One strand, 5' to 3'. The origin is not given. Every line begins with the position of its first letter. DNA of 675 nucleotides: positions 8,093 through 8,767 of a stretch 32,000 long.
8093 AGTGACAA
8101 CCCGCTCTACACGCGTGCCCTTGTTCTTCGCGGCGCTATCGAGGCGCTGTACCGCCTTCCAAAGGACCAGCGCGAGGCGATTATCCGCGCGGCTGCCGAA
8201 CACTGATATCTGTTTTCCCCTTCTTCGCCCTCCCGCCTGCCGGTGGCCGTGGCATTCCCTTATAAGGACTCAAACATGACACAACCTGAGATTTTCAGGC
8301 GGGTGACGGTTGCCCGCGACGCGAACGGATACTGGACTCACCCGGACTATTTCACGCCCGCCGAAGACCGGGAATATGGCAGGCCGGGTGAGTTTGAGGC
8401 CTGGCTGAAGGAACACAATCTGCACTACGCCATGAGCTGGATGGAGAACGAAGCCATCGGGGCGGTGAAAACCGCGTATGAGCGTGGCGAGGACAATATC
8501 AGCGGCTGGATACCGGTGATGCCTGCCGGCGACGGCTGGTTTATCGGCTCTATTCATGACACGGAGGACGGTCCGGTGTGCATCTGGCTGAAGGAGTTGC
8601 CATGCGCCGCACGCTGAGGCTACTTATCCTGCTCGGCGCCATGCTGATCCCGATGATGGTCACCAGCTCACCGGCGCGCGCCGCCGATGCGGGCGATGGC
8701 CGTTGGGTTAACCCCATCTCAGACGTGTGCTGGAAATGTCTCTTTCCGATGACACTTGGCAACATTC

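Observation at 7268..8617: Non-canonical 1.35-kb five-ORF block inserted between traW and traU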

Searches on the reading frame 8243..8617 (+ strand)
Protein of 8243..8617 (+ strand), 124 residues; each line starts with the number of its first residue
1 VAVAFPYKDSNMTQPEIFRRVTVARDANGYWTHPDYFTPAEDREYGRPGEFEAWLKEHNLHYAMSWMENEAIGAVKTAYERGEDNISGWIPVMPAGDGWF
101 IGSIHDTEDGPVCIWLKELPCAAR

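Call 5: search_protein_families(library=pfam, proteins=[window:8243-8617:+], max_evalue=1)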
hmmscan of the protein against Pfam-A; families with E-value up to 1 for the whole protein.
window:8243-8617:+ (124 aa): 0 families

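Call 6: search_protein_families(library=ncbifam, proteins=[window:8243-8617:+], max_evalue=1)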
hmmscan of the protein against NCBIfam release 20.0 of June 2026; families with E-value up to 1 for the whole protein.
window:8243-8617:+ (124 aa): 0 families

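Call 10: search_protein_families(library=phrogs, proteins=[window:8276-8617:+], max_evalue=1)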
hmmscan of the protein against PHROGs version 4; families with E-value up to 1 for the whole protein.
window:8276-8617:+ (113 aa): 3 families
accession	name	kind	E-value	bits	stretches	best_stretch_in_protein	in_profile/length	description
phrog_1372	-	unknown function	5.8e-39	134.7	1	5-108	56-156/194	-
phrog_20322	-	unknown function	1.2e-09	39.1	1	11-111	76-171/223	-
phrog_8593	-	unknown function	0.00079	19.5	1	9-112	376-476/487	-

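Call 11: search_protein_families(library=padloc, proteins=[window:8276-8617:+], max_evalue=1)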
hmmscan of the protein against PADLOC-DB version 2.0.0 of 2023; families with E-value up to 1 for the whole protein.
window:8276-8617:+ (113 aa): 0 families

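Call 13: search_dna_similar(query=window:8276-8617:+, collection=plasmids, mode=protein, max_rows=40, rows=spread, max_evalue=0.001)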
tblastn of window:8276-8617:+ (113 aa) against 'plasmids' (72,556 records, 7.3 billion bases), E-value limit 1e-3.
Records with a match: 2042; places in all: 2071; records where one place covers at least 80% of the query: 1992.
Best place of each record, by identity: 60-80% 12; <60% 2030.
By first word of the organism name: Klebsiella 1496; Escherichia 162; Enterobacter 154; Citrobacter 52; Serratia 30; Salmonella 29; Pantoea 20; Raoultella 19; Yersinia 8; Shigella 8; and 25 more.
By predicted mobility (MOB-suite, as given by PLSDB): conjugative 1765; non-mobilizable 227; mobilizable 50.
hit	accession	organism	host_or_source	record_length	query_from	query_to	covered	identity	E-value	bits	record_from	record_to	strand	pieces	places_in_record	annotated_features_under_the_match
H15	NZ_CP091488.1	Enterobacter cloacae complex sp. ECL411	cell culture,urine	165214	1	108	96%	62.0%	2e-34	131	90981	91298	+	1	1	hypothetical protein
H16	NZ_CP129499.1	Enterobacter asburiae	-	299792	1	108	96%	57.4%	2e-34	131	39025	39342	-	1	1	hypothetical protein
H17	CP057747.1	Citrobacter freundii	culture,Pooled pig faecal samples ...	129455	1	109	96%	55.0%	6e-30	118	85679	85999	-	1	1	hypothetical protein | traU: conjugal transfer pilus assembly protein TraU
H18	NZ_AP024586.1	Citrobacter amalonaticus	-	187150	1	107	95%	51.4%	2e-28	114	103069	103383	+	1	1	hypothetical protein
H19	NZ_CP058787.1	Shigella flexneri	Stanley WWTPs_4 WWTPs influent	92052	6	107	90%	45.1%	9e-21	92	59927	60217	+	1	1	hypothetical protein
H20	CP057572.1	Escherichia coli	culture,Pooled cattle faecal samples ...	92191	7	107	89%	44.6%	3e-20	91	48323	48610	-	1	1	hypothetical protein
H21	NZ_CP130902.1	Yersinia pseudotuberculosis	mouse,feces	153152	4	108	93%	41.7%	7e-19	87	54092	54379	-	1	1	hypothetical protein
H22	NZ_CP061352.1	Klebsiella pneumoniae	Homo sapiens,Stool/Rectal Swab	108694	12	106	84%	41.1%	2e-15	77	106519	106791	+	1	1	hypothetical protein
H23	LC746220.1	uncultured bacterium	-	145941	12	106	84%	41.1%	2e-15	77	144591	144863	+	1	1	hypothetical protein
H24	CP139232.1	Klebsiella pneumoniae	Homo sapiens,respiratory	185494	12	106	84%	41.1%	2e-15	77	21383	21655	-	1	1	hypothetical protein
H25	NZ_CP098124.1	Klebsiella pneumoniae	Canis lupus familiaris,Rectal swab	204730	12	106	84%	41.1%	2e-15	77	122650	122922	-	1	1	hypothetical protein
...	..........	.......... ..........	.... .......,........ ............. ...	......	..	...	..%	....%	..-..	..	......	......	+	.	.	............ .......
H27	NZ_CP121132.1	Klebsiella pneumoniae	Homo sapiens,Rectal swab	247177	12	106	84%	41.1%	2e-15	77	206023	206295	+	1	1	hypothetical protein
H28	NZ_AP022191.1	Klebsiella sp. WP7-S18-CRE-02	-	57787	10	106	86%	40.2%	7e-16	79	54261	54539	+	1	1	hypothetical protein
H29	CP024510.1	Klebsiella pneumoniae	Homo sapiens,rectal swab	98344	12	106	84%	40.0%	7e-15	76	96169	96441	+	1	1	hypothetical protein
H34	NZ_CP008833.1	Klebsiella pneumoniae subsp. pneumoniae KPR0928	Homo sapiens,sputum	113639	12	106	84%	40.0%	7e-15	76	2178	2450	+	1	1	hypothetical protein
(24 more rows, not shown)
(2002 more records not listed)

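Call 15: get_annotated_region(hit=H34, flank=5000)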
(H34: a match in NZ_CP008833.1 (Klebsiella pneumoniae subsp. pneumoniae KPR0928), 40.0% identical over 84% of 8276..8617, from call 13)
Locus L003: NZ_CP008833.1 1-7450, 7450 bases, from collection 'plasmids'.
description: Klebsiella pneumoniae subsp. pneumoniae KPR0928 plasmid pKpQIL-531, complete sequence
organism: Klebsiella pneumoniae subsp. pneumoniae KPR0928 (NCBI taxid 1328325)
taxonomy: Bacteria; Pseudomonadota; Gammaproteobacteria; Enterobacterales; Enterobacteriaceae; Klebsiella; Klebsiella pneumoniae; Klebsiella pneumoniae subsp. pneumoniae KPR0928
host: -; source: Homo sapiens,sputum; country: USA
typing (MOB-suite, as given by PLSDB): conjugative; replicon IncFIB,IncFII,rep_cluster_2183; relaxase MOBF,MOBF; mating-pair formation MPF_F
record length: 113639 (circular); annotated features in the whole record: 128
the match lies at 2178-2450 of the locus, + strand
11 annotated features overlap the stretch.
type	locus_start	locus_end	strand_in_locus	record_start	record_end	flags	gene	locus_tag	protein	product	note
CDS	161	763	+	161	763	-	-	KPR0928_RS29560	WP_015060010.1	PIN domain-containing protein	-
CDS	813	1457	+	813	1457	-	-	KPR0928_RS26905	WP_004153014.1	hypothetical protein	-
CDS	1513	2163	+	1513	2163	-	-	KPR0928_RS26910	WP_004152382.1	DUF2726 domain-containing protein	-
CDS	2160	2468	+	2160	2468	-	-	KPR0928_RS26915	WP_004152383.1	hypothetical protein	-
CDS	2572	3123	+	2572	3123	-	-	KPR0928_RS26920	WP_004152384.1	phospholipase D family protein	-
CDS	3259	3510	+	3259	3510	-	-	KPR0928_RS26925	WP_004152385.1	replication regulatory protein RepA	-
CDS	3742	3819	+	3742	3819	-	tap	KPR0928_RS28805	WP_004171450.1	RepA leader peptide Tap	GO:0006276 - plasmid maintenance [Evidence IEA]; GO:0031556 - transcriptional attenuation by ribosome [Evidence IEA]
CDS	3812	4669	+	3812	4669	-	repA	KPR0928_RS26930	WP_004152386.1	incFII family plasmid replication initiator RepA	GO:0006276 - plasmid maintenance [Evidence IEA]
CDS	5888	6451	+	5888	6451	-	-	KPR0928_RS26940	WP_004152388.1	ProQ/FINO family protein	-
CDS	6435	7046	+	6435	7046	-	-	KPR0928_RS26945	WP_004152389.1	DUF2913 family protein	-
CDS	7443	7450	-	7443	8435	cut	-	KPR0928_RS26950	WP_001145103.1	hypothetical protein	-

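Call 16: get_annotated_region(hit=H19, flank=5000)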
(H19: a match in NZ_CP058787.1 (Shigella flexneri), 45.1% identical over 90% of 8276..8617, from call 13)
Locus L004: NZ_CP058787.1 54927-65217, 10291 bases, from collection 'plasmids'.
description: Shigella flexneri strain STLIN_4 plasmid unnamed1, complete sequence
organism: Shigella flexneri (NCBI taxid 623)
taxonomy: Bacteria; Pseudomonadota; Gammaproteobacteria; Enterobacterales; Enterobacteriaceae; Shigella; Shigella flexneri
host: -; source: Stanley WWTPs_4 WWTPs influent; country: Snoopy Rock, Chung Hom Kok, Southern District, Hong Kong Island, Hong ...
typing (MOB-suite, as given by PLSDB): non-mobilizable; replicon rep_cluster_1704
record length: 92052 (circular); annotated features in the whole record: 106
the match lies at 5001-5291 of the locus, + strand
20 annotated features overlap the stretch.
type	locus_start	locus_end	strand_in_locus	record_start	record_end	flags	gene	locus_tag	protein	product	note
CDS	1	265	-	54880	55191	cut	-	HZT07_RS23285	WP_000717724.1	hypothetical protein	-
CDS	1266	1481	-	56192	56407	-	-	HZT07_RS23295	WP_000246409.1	host cell division inhibitor Icd-like protein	-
CDS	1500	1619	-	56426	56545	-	-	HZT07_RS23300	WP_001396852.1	ash family protein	-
CDS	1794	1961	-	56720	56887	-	-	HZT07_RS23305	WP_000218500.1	hypothetical protein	-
CDS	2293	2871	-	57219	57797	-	-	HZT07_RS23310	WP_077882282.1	Ref family recombination enhancement nuclease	-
CDS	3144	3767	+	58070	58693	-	-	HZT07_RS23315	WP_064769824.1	DUF4406 domain-containing protein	-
CDS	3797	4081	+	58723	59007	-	-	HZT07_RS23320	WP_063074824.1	hypothetical protein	-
CDS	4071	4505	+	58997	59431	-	-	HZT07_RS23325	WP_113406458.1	hypothetical protein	-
CDS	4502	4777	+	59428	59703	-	-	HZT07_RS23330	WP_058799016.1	DUF4752 family protein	-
CDS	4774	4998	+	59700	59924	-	-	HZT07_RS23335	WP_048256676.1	hypothetical protein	-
CDS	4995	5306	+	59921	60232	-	-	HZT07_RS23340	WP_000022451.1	hypothetical protein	-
CDS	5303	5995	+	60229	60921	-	-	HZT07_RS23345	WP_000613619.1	metallophosphoesterase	-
CDS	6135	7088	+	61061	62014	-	-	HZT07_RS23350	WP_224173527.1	DUF968 domain-containing protein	-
CDS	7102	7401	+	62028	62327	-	-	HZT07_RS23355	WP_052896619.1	hypothetical protein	-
CDS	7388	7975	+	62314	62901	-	-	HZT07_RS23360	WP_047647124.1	ead/Ea22-like family protein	-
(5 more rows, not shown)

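Call 18: find_homologous_proteins(query=window:8276-8617:+, max_evalue=0.001)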
Query window:8276-8617:+ (113 aa): 98 proteins with E <= 0.001 among 98 candidates.
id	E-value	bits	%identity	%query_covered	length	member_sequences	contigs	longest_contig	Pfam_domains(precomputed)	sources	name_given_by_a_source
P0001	1.3e-70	253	93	100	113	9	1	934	-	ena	-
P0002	1.9e-42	162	64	89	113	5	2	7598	-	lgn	-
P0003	1.7e-39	153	59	97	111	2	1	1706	-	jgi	-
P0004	3.6e-37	145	59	94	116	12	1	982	-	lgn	-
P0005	5.7e-36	141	56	90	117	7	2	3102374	-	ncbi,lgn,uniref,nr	ncbi:Uncharacterised protein [Serratia proteamaculans]|uniref:hypothetical protein n=1 Tax=Serratia 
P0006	4.4e-35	138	58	92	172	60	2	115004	-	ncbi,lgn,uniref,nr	ncbi:hypothetical protein [Serratia nevei]|uniref:hypothetical protein n=1 Tax=Serratia nevei TaxID=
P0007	2.5e-34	136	55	95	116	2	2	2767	-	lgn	-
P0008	5.9e-34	135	55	94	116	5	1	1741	-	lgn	-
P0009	1.6e-33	133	61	96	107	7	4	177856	-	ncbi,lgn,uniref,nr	ncbi:hypothetical protein Entas_4556 (plasmid) [Enterobacter soli]|uniref:hypothetical protein n=1 T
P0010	2.1e-33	133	56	98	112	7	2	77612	-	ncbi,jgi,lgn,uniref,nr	ncbi:hypothetical protein [Enterobacter sp.]|uniref:hypothetical protein n=1 Tax=Enterobacter sp. Ta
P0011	2.7e-33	132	54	97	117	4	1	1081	-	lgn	-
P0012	2.4e-32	129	56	90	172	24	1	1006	-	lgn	-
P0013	3.8e-32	129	56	88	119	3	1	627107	-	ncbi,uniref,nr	ncbi:hypothetical protein [Serratia fonticola]|uniref:hypothetical protein n=1 Tax=Serratia fonticol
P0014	9.3e-32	128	53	92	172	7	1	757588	-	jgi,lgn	jgi:hypothetical protein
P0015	1.4e-31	127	53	92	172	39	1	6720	-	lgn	-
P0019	3.9e-30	122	52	98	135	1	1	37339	-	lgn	-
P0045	7.0e-26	109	54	85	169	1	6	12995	-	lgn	-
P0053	1.3e-22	98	51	84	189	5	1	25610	-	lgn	-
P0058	6.0e-22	96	49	88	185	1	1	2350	-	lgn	-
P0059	6.4e-22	96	52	84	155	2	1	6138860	-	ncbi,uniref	ncbi:hypothetical protein [Sodalis sp. RH16]|uniref:hypothetical protein n=1 Tax=Sodalis sp. RH16 Ta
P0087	2.9e-16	77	45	82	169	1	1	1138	PF21825.3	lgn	-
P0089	6.6e-15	73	48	83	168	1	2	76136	-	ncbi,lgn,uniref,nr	ncbi:hypothetical protein BIY29_08465 [Brenneria alni]|uniref:Uncharacterized protein n=1 Tax=Brenne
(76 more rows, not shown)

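Call 25: predict_structure(alignment_id=A1)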
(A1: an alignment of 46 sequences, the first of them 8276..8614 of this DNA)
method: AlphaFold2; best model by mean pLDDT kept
length: 113 residues; sequences in the alignment: 46
mean_pLDDT: 80.3   pTM: 0.73
mean pLDDT of the five models: 80.3, 78.9, 75.8, 70.2, 64.2
residues with pLDDT >= 90: 29; 70-90: 59; 50-70: 19; < 50: 6
segments of 3 or more residues with pLDDT < 50: 1-4
pLDDT, mean of each block of 10 residues (from residue 1): 53 87 67 70 84 92 89 89 90 89 85 44
secondary structure, 60 per line:
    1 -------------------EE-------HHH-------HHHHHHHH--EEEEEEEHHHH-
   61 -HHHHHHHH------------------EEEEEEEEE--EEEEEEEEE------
elements in order: H39-46 E49-55 H56-59 H62-69 E88-96 E99-107

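Call 34: fold_search(model_id=the predicted structure, library=pdb)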
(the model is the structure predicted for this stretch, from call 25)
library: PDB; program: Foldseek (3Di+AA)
matches with E <= 10: 245; with E <= 0.001: 0
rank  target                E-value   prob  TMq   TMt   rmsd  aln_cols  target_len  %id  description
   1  2fpo_A                3.5e-01  0.20  0.25  0.17   7.7        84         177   17  Putative methyltransferase yhhF from Escherichia coli. (released 2006-02-28)
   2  3v8h_D                5.8e-01  0.35  0.24  0.10   9.7        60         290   10  Crystal structure of Thymidylate Synthase from Burkholderia thailandensis (released 2012-01-25)
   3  2fpo_D                1.0e+00  0.12  0.24  0.17   8.0        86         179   16  Putative methyltransferase yhhF from Escherichia coli. (released 2006-02-28)
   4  1yk3_D                1.1e+00  0.25  0.30  0.18   9.8        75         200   15  Crystal structure of Rv1347c from Mycobacterium tuberculosis (released 2005-02-01)
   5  2fpo_B                1.1e+00  0.12  0.25  0.17   7.3        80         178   16  Putative methyltransferase yhhF from Escherichia coli. (released 2006-02-28)
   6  3drx_E                1.3e+00  0.11  0.25  0.17  12.5        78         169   12  X-ray crystal structure of human KCTD5 protein crystallized in high-salt buffer (released 2009-02-17)
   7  5vqm_D                1.5e+00  0.07  0.19  0.11   8.9        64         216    9  Clostridium difficile TcdB-GTD bound to PA41 Fab (released 2017-12-06)
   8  4d0b_A                1.7e+00  0.06  0.19  0.09   9.6        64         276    9  COMPLEX OF A B21 CHICKEN MHC CLASS I MOLECULE AND A 10MER CHICKEN PEPTIDE (released 2015-05-06)
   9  7cpu_SY               2.4e+00  0.05  0.22  0.22  12.7        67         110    4  Cryo-EM structure of 80S ribosome from mouse kidney (released 2022-02-02)
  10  9dmx_B                2.7e+00  0.04  0.17  0.05  10.6        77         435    9  Crystal structure of shark UrIg2 V-C1-C2-C3 domains (released 2025-07-23)
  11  8vev_C                2.9e+00  0.06  0.20  0.12   9.3        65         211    8  Structure of a mouse IgG antibody antigen-binding fragment (Fab) targeting N6-methyladenosine (m6A), an RNA modificati (released 2024-02-07)
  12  4hkb_G                3.1e+00  0.04  0.19  0.11   9.2        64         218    9  CH67 Fab (unbound) from the CH65-67 Lineage (released 2012-11-21)
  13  8uce_A                3.3e+00  0.06  0.27  0.09  14.9       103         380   14  Thermophilic RNA Ligase from Palaeococcus pacificus + AMP (released 2024-02-21)
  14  5wob_M                3.3e+00  0.04  0.19  0.11   9.1        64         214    8  Crystal Structure Analysis of Fab1-Bound Human Insulin Degrading Enzyme (IDE) in Complex with Insulin (released 2018-04-18)
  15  5wob_W                3.3e+00  0.04  0.19  0.12   9.3        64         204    9  Crystal Structure Analysis of Fab1-Bound Human Insulin Degrading Enzyme (IDE) in Complex with Insulin (released 2018-04-18)
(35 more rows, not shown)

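Call 59: search_solved_structures(query=A1, max_evalue=10)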
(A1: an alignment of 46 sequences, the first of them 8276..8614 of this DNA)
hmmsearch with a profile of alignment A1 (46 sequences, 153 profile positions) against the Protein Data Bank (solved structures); distinct sequences matched with E-value up to 10: 3.
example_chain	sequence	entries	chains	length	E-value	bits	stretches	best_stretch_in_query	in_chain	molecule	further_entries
6dzl_D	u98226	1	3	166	0.27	14.4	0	3-25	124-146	Ebola virus Makona GP2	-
8qh5_C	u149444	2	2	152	0.66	13.1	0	16-35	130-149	DET1- and DDB1-associated protein 1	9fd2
8dmh_a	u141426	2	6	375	1.1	12.4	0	3-25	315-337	Glycoprotein G2,Cobalamin adenosyltransferase-like domain-containing protein trimerization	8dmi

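Call 73: fold_search(model_id=the predicted structure, library=viral)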
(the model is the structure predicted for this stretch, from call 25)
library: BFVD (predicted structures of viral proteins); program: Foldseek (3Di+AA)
matches with E <= 10: 415; with E <= 0.001: 7
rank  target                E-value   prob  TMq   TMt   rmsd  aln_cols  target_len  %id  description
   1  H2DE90                3.4e-07  1.00  0.68  0.48   3.4       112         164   26  Uncharacterized protein [Erwinia phage PEp14]
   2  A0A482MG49            4.4e-07  1.00  0.65  0.31   2.9       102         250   25  Uncharacterized protein [Serratia phage Parlo]
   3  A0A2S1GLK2            1.4e-06  1.00  0.69  0.53   2.6       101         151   31  (no name in the UniProt tables at hand)
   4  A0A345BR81            3.0e-06  1.00  0.69  0.16   3.3       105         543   26  (no name in the UniProt tables at hand)
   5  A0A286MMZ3            9.1e-06  1.00  0.66  0.61   3.8       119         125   22  Uncharacterized protein [Klebsiella phage KPN U2874]
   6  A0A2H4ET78            3.3e-05  1.00  0.65  0.47   3.8       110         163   24  (no name in the UniProt tables at hand)
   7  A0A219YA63            8.6e-05  1.00  0.57  0.59   4.9       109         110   22  (no name in the UniProt tables at hand)
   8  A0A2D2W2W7            1.3e-03  1.00  0.44  0.27   8.1       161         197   17  Uncharacterized protein [Stenotrophomonas phage vB_SmaS_DLP_5]
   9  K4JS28                1.3e-01  0.30  0.28  0.22  18.3        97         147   11  Uncharacterized protein [Caulobacter phage CcrColossus]
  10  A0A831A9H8            1.4e-01  0.33  0.24  0.20  12.1        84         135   19  (no name in the UniProt tables at hand)
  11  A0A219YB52            1.9e-01  0.66  0.35  0.51   4.5        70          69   17  (no name in the UniProt tables at hand)
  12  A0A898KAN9            5.4e-01  0.08  0.22  0.24   9.1        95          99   16  (no name in the UniProt tables at hand)
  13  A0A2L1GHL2            6.2e-01  0.15  0.25  0.06   9.8        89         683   13  (no name in the UniProt tables at hand)
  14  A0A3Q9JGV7            6.6e-01  0.10  0.23  0.18  10.8        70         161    7  (no name in the UniProt tables at hand)
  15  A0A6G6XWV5            7.0e-01  0.16  0.24  0.42   9.6        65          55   14  (no name in the UniProt tables at hand)
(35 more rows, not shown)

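Call 93: search_protein_families(library=pfam, proteins=[P0087, P0006, P0053, P0059, P0089, P0058, P0019, P0045], max_evalue=0.01)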
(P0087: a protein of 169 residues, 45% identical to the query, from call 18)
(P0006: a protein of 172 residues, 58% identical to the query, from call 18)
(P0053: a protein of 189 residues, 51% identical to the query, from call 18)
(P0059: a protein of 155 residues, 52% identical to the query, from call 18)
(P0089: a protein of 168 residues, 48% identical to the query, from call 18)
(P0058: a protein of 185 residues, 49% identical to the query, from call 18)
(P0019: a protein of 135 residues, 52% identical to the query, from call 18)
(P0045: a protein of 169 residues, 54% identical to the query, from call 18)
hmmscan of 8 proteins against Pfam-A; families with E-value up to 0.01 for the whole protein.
P0087 (169 aa): 1 family
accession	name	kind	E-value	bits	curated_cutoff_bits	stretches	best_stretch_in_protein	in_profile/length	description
PF21825.2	crAss001_48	-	1e-17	64.2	24.8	1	107-167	1-60/61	crAss001_48 related protein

P0006 (172 aa): 0 families

P0053 (189 aa): 0 families

P0059 (155 aa): 0 families

P0089 (168 aa): 0 families

P0058 (185 aa): 0 families

P0019 (135 aa): 0 families

P0045 (169 aa): 0 families
